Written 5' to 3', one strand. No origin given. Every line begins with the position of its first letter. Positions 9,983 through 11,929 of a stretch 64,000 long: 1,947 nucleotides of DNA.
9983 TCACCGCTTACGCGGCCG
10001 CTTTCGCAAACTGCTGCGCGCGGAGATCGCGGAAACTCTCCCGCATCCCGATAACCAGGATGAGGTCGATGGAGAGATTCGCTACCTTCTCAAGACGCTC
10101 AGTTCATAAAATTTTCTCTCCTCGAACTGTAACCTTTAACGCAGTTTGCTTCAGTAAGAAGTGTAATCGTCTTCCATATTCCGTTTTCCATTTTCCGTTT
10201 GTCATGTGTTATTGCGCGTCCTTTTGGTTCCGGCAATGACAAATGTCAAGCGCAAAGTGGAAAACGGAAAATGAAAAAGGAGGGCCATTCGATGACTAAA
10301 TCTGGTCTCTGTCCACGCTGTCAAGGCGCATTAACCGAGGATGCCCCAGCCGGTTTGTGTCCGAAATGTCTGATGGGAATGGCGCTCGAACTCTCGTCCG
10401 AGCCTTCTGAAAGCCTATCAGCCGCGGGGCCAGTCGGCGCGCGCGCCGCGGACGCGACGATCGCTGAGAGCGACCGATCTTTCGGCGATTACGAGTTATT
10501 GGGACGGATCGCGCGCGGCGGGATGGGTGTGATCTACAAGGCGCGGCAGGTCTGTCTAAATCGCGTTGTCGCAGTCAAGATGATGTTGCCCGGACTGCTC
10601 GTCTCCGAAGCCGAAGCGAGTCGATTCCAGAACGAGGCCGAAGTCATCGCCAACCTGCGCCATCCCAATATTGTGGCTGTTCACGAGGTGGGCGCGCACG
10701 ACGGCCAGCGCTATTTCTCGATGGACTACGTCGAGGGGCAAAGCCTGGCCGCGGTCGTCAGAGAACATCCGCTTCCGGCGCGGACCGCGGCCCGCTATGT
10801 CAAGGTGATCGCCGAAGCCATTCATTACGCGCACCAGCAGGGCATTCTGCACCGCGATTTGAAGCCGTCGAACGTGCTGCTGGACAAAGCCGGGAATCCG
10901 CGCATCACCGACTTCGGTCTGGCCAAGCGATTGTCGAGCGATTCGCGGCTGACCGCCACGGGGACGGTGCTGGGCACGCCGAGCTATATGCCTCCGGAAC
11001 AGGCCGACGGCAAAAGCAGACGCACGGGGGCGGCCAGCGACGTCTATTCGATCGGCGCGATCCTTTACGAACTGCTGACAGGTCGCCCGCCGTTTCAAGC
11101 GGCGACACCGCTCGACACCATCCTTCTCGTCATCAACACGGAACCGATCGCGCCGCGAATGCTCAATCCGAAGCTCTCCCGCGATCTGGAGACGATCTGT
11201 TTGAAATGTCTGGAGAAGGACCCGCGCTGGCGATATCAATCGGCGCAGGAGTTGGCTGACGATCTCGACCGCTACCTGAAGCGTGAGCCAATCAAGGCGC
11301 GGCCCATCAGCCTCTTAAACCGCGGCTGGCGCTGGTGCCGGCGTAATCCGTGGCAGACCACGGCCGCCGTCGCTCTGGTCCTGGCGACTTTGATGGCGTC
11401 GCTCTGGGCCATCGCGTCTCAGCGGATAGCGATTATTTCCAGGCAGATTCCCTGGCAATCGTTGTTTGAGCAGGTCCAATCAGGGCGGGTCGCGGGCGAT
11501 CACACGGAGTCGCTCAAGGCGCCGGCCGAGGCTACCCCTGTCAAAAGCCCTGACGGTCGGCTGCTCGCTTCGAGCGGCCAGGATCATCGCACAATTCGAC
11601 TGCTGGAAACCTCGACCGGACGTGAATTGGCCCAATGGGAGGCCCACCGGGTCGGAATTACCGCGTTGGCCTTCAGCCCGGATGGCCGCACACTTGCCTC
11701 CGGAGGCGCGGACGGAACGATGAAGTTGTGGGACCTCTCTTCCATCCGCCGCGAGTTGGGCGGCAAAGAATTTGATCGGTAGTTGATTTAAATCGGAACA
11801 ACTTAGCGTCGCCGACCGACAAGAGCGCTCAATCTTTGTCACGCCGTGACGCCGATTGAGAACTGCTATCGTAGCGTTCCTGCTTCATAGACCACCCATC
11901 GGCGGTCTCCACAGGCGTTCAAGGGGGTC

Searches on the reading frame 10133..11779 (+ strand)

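Call 28: search_protein_families(library=pfam, proteins=[window:10133-11779:+], max_evalue=0.001)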
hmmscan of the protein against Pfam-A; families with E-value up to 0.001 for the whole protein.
window:10133-11779:+ (549 aa): 20 families
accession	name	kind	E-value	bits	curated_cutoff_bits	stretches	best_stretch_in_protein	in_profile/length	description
PF00069.31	Pkinase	-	3e-55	187.9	31.7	1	120-373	1-257/263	Protein kinase domain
PF07714.23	PK_Tyr_Ser-Thr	-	2.7e-35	122.4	23.1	1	124-369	5-250/258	Protein tyrosine and serine/threonine kinase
PF00400.38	WD40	-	9.6e-14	51.7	27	1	497-534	2-39/39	WD domain, G-beta repeat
PF25174.1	Beta-prop_THOC3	-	1.6e-12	47.5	305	1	472-537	138-202/272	THOC3 beta-propeller domain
PF25173.1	Beta-prop_WDR3_1st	-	6.9e-11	42.6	154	1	471-536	37-101/184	WDR3 first beta-propeller domain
PF24814.1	WD40_Prp19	-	8.4e-11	41.9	320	1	472-536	144-207/281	Prp19 WD40 domain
PF24817.1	WD40_WDHD1_1st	-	3.9e-09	36.5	109.9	1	471-537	93-159/291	WDHD1 first WD40 domain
PF24807.1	WD40_CDC20-Fz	-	2.4e-08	34.1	200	1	479-539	106-168/292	CDC20/Fizzy WD40 domain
PF25168.1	Beta-prop_WDR36-Utp21_2nd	-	2.7e-06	27.4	84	1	460-538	196-272/335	WDR36/Utp21 second beta-propeller domain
PF03109.22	ABC1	-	2.8e-06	27.1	22.9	1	163-274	118-224/244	ABC1 atypical kinase-like domain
PF12894.13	ANAPC4_WD40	-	6.6e-06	26.7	22.9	0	506-537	38-69/91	Anaphase-promoting complex subunit 4 WD40 domain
PF25175.1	Beta-prop_WDR5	-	8.3e-06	25.7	250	1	471-538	18-84/296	WDR5 beta-propeller domain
PF23414.1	Beta-prop_EML_2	-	1.6e-05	24.9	90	1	472-537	48-112/266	Echinoderm microtubule-associated protein second beta-propeller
PF25172.1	Beta-prop_WDR3_2nd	-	2.1e-05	24.3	140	1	482-541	56-115/293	WDR3 second beta-propeller domain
PF25391.1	WD40_Gbeta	-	2.7e-05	23.7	150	1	474-536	154-214/340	G protein beta WD-40 repeat protein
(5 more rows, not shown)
